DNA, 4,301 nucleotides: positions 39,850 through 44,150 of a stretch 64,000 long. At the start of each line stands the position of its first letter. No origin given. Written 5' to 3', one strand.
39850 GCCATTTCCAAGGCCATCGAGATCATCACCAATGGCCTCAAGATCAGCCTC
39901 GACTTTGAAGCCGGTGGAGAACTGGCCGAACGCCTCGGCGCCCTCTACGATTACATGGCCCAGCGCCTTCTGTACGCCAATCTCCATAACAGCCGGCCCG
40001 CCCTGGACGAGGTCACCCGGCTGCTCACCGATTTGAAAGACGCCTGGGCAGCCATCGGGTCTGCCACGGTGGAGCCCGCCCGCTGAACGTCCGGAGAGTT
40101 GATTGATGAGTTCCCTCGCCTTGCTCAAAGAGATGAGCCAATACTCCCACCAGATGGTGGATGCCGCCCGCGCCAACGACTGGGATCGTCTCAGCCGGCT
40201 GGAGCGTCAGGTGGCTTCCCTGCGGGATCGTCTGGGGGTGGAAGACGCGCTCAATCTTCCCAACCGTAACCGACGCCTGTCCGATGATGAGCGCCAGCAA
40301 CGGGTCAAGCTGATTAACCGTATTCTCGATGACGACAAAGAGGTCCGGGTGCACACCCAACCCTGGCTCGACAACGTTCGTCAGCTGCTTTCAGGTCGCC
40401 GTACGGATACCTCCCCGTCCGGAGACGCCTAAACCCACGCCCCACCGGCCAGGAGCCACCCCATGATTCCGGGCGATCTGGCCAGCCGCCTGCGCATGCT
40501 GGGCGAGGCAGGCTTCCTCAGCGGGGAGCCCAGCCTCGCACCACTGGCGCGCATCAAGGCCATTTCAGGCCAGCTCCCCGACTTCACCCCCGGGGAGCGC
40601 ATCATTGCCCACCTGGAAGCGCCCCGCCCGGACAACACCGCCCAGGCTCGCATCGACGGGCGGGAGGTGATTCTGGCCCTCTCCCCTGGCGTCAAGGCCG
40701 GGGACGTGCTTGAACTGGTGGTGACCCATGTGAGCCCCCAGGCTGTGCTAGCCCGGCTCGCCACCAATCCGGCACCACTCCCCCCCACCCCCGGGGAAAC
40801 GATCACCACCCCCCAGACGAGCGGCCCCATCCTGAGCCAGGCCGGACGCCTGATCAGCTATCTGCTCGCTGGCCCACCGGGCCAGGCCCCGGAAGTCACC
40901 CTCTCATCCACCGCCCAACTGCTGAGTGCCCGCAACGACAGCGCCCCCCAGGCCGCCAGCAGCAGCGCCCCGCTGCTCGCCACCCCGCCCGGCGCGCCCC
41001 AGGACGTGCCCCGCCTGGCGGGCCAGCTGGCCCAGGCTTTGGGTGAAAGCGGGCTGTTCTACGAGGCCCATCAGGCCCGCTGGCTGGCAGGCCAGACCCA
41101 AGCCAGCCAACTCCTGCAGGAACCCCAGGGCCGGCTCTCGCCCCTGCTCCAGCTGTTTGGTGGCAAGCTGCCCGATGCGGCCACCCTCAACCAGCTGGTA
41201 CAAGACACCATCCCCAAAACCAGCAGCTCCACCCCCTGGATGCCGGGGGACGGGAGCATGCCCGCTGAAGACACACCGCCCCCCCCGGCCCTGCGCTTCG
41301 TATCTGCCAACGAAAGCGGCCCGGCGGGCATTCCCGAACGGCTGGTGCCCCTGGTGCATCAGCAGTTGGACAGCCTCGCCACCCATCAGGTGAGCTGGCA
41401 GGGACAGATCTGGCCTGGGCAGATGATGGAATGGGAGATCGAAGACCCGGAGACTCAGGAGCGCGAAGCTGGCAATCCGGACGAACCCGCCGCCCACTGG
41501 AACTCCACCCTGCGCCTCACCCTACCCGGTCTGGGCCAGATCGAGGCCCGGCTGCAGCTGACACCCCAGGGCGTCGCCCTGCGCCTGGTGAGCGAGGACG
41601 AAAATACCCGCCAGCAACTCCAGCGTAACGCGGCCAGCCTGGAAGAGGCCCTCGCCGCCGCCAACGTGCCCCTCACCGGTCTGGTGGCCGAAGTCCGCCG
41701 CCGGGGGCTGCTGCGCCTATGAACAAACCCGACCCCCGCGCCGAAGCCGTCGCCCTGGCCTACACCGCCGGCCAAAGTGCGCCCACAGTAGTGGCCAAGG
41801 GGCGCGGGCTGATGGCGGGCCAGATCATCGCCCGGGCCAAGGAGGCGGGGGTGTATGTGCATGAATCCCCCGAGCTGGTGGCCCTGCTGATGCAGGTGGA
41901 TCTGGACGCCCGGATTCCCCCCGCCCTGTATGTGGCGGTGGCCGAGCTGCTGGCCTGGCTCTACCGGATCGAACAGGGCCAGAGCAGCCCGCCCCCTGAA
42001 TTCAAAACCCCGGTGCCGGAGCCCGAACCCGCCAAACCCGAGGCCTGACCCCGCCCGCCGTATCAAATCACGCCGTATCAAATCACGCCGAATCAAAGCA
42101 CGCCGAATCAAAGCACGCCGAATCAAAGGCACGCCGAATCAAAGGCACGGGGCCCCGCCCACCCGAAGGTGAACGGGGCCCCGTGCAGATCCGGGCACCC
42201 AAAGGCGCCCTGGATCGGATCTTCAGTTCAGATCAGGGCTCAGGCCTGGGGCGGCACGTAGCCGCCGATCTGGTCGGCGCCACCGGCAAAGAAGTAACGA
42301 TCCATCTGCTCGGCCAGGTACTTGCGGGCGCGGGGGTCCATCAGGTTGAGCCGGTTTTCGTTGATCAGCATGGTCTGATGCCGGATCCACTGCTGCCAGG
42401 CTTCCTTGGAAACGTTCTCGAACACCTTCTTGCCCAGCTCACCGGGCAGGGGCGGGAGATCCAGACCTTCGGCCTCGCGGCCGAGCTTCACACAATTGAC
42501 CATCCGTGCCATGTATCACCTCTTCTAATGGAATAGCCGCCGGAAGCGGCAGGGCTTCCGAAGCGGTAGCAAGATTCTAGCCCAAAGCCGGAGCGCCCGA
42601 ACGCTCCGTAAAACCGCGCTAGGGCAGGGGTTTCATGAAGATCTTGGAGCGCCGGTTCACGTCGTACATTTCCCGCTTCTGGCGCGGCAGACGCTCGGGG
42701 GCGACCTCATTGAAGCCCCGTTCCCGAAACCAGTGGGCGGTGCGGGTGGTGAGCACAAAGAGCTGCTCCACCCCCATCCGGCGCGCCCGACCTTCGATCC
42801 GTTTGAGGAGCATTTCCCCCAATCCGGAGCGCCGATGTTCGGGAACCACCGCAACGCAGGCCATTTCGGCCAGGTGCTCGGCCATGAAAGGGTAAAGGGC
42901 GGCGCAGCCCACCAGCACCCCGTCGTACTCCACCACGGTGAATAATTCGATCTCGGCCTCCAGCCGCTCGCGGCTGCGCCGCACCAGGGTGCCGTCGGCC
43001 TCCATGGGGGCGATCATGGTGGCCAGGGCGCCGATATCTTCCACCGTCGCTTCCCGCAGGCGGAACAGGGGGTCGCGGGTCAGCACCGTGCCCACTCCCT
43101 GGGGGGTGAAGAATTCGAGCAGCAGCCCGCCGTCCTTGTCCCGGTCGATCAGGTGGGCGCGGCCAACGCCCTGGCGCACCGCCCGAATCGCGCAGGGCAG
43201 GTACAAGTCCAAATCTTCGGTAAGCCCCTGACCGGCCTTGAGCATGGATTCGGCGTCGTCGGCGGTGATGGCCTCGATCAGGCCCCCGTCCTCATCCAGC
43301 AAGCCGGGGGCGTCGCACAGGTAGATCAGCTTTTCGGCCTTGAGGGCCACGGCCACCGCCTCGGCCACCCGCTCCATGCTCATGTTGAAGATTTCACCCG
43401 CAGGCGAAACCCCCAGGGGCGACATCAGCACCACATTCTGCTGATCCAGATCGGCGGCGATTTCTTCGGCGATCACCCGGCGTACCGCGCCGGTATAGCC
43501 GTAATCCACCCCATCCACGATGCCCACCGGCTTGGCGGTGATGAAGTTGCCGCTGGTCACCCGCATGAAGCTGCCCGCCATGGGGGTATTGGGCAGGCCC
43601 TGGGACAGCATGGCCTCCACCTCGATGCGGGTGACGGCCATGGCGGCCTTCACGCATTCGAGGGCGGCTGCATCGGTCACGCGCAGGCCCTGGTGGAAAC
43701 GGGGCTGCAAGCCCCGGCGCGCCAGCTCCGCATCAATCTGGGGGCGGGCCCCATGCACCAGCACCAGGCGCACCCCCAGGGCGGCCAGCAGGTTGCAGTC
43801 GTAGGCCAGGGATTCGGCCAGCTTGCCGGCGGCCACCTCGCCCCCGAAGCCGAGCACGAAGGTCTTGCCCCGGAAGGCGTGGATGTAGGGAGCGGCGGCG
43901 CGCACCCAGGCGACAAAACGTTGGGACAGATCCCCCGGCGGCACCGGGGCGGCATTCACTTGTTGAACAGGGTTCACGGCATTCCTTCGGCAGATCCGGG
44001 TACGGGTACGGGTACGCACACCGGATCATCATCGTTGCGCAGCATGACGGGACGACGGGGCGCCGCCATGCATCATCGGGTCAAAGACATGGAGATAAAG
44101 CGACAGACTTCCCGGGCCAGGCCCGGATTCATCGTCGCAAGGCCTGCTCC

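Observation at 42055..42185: Six-copy 15-16-nt tandem repeat plus duplicated GC palindrome in the flhB-like/yggX convergent gap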

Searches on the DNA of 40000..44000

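Call 6: search_rna_families(source=window, start=40000, end=44000, threshold=evalue, max_evalue=1)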
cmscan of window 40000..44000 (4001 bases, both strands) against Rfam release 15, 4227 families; matches with E-value up to 1: 1.
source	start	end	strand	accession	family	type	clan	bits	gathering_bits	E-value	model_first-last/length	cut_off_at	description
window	41015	41095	-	RF02675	Ysr141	Gene; sRNA;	-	15.6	196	0.43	14-91/255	no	Yersinia sRNA 141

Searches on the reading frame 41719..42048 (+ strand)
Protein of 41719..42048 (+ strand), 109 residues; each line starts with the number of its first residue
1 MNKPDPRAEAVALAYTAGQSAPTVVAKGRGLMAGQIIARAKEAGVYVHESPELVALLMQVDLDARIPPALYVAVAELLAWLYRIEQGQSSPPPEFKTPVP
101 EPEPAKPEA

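Call 9: find_encoding_contigs(protein=window:41719-42048:+, flank=3000, max_places=10)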
Protein window:41719-42048:+ (109 aa): 9 contigs read that carry it; 6 places shown.
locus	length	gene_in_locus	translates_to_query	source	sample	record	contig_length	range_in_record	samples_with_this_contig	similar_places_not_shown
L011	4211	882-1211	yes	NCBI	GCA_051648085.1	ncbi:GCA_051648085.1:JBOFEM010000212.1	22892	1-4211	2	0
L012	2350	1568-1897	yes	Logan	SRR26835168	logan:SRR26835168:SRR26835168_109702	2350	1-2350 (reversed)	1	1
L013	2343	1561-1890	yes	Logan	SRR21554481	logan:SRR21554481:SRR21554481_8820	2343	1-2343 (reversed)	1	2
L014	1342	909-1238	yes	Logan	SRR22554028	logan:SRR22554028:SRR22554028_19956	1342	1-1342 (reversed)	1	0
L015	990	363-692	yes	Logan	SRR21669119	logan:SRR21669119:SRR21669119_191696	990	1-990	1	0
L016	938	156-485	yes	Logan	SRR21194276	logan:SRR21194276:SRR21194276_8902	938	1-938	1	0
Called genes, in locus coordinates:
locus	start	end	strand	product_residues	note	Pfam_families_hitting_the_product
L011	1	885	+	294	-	PF02120:Flg_hook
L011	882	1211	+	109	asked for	PF01312:Bac_export_2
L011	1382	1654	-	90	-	PF04362:Iron_traffic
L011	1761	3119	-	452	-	PF00696:AA_kinase, PF00583:Acetyltransf_1, PF13673:Acetyltransf_10 (weak), PF23209:IDM1_C, PF13508:Acetyltransf_7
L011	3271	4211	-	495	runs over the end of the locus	PF03976:PPK2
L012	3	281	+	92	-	?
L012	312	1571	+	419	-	PF02120:Flg_hook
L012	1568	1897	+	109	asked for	PF01312:Bac_export_2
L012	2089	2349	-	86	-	?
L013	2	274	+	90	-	?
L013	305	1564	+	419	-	PF02120:Flg_hook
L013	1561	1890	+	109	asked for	PF01312:Bac_export_2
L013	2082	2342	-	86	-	?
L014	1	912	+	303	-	?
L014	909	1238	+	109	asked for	PF01312:Bac_export_2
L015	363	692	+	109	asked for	PF01312:Bac_export_2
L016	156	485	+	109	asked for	PF01312:Bac_export_2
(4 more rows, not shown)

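Call 17: find_related_loci(query=window:41719-42045:+, collection=metagenome_contigs, flank=2500)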
Query window:41719-42045:+ (109 aa) in metagenome_contigs; peptide patterns used: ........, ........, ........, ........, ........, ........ (x = any residue, [..] = any of these).
600 stretches matched a pattern (row limit reached: there are more); 427 encode a relative of the query (tblastn E <= 1e-3); the best 80 are kept; 80 distinct loci.
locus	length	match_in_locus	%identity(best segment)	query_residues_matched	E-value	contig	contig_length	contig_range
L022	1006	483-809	98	1-109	8e-71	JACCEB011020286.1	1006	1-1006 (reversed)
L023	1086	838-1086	98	1-83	2e-51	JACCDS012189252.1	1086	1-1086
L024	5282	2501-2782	82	1-90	1e-44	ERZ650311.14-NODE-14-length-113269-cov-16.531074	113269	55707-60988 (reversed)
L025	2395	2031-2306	83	1-87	3e-44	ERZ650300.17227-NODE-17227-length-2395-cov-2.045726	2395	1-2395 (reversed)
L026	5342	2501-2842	69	1-109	2e-44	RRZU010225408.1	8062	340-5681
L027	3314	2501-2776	83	1-87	4e-44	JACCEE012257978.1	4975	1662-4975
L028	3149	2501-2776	83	1-87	3e-44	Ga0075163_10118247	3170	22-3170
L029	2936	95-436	70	1-109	4e-44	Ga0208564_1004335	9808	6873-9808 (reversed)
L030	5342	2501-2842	70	1-109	4e-44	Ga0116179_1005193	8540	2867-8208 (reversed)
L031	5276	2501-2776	83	1-87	4e-44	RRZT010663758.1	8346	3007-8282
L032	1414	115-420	75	1-98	1e-44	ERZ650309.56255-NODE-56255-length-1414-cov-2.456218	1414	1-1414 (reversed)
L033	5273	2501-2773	82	1-87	1e-43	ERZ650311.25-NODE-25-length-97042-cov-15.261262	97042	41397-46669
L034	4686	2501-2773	82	1-87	1e-43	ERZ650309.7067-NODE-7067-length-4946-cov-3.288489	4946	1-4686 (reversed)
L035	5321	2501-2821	73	1-102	6e-44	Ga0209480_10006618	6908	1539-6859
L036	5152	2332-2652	73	1-102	6e-44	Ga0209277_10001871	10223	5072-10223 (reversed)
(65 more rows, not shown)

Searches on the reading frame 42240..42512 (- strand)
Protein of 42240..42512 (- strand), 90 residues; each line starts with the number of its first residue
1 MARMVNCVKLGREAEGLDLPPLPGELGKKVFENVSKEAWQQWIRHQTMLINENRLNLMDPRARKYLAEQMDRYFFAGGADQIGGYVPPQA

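Call 8: find_encoding_contigs(protein=window:42240-42512:-, flank=3000, max_places=10)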
Protein window:42240-42512:- (90 aa): 23 contigs read that carry it; 10 places shown.
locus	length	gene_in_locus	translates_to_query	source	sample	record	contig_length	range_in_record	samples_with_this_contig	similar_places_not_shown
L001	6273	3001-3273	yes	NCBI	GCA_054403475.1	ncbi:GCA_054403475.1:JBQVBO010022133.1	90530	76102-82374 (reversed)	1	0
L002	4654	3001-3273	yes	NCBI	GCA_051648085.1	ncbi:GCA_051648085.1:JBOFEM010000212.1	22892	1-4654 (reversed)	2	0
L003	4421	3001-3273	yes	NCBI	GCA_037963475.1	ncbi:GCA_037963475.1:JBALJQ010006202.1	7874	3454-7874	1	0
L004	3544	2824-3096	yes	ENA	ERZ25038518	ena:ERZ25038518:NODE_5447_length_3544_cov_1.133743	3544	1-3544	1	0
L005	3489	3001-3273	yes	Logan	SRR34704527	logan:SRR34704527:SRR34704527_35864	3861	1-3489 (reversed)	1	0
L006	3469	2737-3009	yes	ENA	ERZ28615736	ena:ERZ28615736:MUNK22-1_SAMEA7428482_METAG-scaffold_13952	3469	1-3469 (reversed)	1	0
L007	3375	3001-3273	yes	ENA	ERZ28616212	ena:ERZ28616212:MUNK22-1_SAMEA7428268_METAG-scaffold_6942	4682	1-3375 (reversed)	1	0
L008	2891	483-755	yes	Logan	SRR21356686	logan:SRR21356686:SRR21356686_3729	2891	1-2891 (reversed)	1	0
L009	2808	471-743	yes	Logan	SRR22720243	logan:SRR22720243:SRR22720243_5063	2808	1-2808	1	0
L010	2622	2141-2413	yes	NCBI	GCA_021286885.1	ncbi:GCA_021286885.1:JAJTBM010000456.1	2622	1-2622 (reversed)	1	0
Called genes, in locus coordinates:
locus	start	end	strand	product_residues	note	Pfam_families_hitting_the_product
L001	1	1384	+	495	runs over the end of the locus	PF03976:PPK2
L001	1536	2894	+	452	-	PF00696:AA_kinase, PF00583:Acetyltransf_1, PF13673:Acetyltransf_10 (weak), PF23209:IDM1_C, PF13508:Acetyltransf_7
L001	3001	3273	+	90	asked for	PF04362:Iron_traffic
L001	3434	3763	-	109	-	PF01312:Bac_export_2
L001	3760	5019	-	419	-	PF02120:Flg_hook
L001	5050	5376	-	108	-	PF05400:FliT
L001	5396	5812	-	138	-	PF02561:FliS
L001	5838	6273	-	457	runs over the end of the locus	PF02465:FliD_N, PF07195:FliD_C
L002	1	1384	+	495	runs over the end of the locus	PF03976:PPK2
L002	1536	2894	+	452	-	PF00696:AA_kinase, PF00583:Acetyltransf_1, PF13673:Acetyltransf_10 (weak), PF23209:IDM1_C, PF13508:Acetyltransf_7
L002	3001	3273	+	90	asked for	PF04362:Iron_traffic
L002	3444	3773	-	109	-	PF01312:Bac_export_2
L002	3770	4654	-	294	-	PF02120:Flg_hook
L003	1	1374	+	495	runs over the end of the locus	PF03976:PPK2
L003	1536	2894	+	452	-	PF00696:AA_kinase, PF00583:Acetyltransf_1, PF13673:Acetyltransf_10 (weak), PF23209:IDM1_C, PF13508:Acetyltransf_7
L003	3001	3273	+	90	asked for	PF04362:Iron_traffic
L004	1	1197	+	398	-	?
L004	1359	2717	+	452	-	PF00696:AA_kinase, PF00583:Acetyltransf_1, PF13673:Acetyltransf_10 (weak), PF23209:IDM1_C, PF13508:Acetyltransf_7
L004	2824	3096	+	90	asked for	PF04362:Iron_traffic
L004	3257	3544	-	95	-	?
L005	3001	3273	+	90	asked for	PF04362:Iron_traffic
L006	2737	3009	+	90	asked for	PF04362:Iron_traffic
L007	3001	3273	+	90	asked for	PF04362:Iron_traffic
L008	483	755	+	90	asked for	PF04362:Iron_traffic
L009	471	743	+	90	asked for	PF04362:Iron_traffic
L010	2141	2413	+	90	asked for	PF04362:Iron_traffic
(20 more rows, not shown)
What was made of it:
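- Checked: Precomputed Pfam hits are PF01312 Bac_export_2 for the 109-aa protein and PF04362 Iron_traffic for the 90-aa protein (calls 8, 9).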

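Call 23: list_cluster_members(proteins=[window:42240-42509:-, window:41719-42045:+, window:38271-39641:+])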
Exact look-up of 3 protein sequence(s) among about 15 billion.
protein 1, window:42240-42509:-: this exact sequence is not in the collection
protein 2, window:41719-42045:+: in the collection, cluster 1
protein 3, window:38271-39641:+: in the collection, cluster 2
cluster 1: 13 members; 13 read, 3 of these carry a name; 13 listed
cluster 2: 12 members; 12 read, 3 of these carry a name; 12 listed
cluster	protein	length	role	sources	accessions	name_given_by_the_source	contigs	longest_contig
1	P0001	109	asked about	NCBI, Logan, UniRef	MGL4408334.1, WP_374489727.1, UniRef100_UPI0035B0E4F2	EscU/YscU/HrcU family type III secretion system export apparatus switch protein [Zoogloea ... | EscU/YscU/HrcU family type III secretion system export apparatus switch protein n=1 ...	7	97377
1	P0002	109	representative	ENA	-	-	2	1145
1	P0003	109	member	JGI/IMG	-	flagellar biosynthesis protein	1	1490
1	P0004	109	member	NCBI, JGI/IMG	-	flagellar biosynthesis protein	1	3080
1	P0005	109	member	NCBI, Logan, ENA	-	-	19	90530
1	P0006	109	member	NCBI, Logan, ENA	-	-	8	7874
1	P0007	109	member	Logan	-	-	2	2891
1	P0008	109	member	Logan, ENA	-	-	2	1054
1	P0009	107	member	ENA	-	-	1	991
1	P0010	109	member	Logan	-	-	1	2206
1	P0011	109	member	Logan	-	-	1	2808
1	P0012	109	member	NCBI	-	-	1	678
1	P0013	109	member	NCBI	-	-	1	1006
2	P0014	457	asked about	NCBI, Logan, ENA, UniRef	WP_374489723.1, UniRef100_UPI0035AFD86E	flagellar filament capping protein FliD [Zoogloea sp.] | flagellar filament capping protein FliD n=1 Tax=Zoogloea sp. TaxID=49181 ...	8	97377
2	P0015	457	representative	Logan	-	-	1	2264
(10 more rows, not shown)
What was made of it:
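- Tried and rejected: The first look-up of the exact YggX cluster failed because I trimmed the wrong end of the minus-strand ORF (call 23).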

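Call 24: find_encoding_contigs(protein=P0005, flank=1200, max_places=10)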
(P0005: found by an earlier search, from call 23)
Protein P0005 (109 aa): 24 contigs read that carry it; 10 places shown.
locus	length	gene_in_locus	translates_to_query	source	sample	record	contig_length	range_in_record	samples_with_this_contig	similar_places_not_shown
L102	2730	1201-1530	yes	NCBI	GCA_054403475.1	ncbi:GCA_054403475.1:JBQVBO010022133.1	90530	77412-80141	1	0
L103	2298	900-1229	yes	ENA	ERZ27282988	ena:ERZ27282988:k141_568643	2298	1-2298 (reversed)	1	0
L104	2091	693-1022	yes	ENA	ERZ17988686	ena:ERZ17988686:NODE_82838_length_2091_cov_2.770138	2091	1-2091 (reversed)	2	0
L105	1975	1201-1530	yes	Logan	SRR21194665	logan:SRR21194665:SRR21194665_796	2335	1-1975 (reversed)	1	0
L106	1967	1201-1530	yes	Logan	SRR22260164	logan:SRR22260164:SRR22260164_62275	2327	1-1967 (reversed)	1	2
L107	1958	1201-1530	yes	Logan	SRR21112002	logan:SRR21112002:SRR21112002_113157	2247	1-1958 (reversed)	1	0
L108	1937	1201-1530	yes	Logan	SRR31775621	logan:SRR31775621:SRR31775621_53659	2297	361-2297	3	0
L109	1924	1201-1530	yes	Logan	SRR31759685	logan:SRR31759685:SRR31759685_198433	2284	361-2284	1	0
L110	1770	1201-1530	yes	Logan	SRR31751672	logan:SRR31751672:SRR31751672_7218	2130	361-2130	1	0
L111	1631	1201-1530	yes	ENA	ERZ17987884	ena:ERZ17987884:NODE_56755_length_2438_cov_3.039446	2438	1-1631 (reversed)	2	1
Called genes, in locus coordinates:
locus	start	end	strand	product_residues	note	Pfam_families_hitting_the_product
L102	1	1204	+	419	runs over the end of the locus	PF02120:Flg_hook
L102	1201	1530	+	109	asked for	PF01312:Bac_export_2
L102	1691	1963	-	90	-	PF04362:Iron_traffic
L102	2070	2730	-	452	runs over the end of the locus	PF00696:AA_kinase, PF00583:Acetyltransf_1, PF13673:Acetyltransf_10 (weak), PF23209:IDM1_C, PF13508:Acetyltransf_7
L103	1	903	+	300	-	?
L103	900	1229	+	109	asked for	PF01312:Bac_export_2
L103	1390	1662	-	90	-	PF04362:Iron_traffic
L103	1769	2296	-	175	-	?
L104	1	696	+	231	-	?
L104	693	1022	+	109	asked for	PF01312:Bac_export_2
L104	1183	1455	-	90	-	PF04362:Iron_traffic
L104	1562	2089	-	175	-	?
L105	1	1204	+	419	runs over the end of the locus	PF02120:Flg_hook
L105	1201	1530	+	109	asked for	PF01312:Bac_export_2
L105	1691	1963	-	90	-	PF04362:Iron_traffic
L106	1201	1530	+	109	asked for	PF01312:Bac_export_2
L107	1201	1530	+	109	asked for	PF01312:Bac_export_2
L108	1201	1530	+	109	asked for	PF01312:Bac_export_2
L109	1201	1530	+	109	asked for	PF01312:Bac_export_2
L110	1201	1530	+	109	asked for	PF01312:Bac_export_2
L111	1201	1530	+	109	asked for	PF01312:Bac_export_2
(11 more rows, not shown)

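Call 25: find_encoding_contigs(protein=P0006, flank=1200, max_places=10)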
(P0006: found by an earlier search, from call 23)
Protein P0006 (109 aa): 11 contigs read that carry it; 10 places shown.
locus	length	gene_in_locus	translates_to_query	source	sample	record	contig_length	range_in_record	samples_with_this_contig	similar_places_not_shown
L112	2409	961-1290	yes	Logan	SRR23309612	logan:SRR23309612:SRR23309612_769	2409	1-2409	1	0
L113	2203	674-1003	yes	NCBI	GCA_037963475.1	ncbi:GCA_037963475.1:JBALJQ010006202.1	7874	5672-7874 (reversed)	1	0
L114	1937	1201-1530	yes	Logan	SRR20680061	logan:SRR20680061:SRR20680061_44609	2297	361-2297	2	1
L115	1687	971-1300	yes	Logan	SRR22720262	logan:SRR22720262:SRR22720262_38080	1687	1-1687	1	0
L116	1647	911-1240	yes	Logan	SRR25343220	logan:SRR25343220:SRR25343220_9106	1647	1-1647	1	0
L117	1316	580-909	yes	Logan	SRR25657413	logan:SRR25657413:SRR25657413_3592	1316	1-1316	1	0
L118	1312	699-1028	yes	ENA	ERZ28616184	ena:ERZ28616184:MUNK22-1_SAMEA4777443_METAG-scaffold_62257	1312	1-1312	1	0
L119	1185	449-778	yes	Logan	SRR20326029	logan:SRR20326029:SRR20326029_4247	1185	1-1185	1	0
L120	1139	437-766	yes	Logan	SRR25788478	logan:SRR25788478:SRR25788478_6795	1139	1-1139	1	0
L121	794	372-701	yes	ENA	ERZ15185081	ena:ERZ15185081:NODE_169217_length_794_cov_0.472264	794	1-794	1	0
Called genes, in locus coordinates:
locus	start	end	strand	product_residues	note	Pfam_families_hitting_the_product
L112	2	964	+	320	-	?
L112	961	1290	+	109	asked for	PF01312:Bac_export_2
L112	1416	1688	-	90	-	PF04362:Iron_traffic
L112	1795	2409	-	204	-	?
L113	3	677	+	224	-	?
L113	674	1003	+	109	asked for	PF01312:Bac_export_2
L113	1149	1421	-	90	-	PF04362:Iron_traffic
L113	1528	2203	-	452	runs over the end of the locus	PF00696:AA_kinase, PF00583:Acetyltransf_1, PF13673:Acetyltransf_10 (weak), PF23209:IDM1_C, PF13508:Acetyltransf_7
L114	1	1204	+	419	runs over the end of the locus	PF02120:Flg_hook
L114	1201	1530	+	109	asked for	PF01312:Bac_export_2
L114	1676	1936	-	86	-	?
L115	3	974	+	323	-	?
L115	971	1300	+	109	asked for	PF01312:Bac_export_2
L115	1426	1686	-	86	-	?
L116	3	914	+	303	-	?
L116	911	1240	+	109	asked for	PF01312:Bac_export_2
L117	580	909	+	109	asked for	PF01312:Bac_export_2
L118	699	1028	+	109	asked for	PF01312:Bac_export_2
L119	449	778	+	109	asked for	PF01312:Bac_export_2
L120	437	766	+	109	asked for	PF01312:Bac_export_2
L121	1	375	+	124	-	?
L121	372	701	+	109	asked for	PF01312:Bac_export_2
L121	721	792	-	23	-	?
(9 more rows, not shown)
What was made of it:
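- Most contigs are short and some have low coverage, for example L004 at 1.1x and L121 at 0.5x (calls 8, 25).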
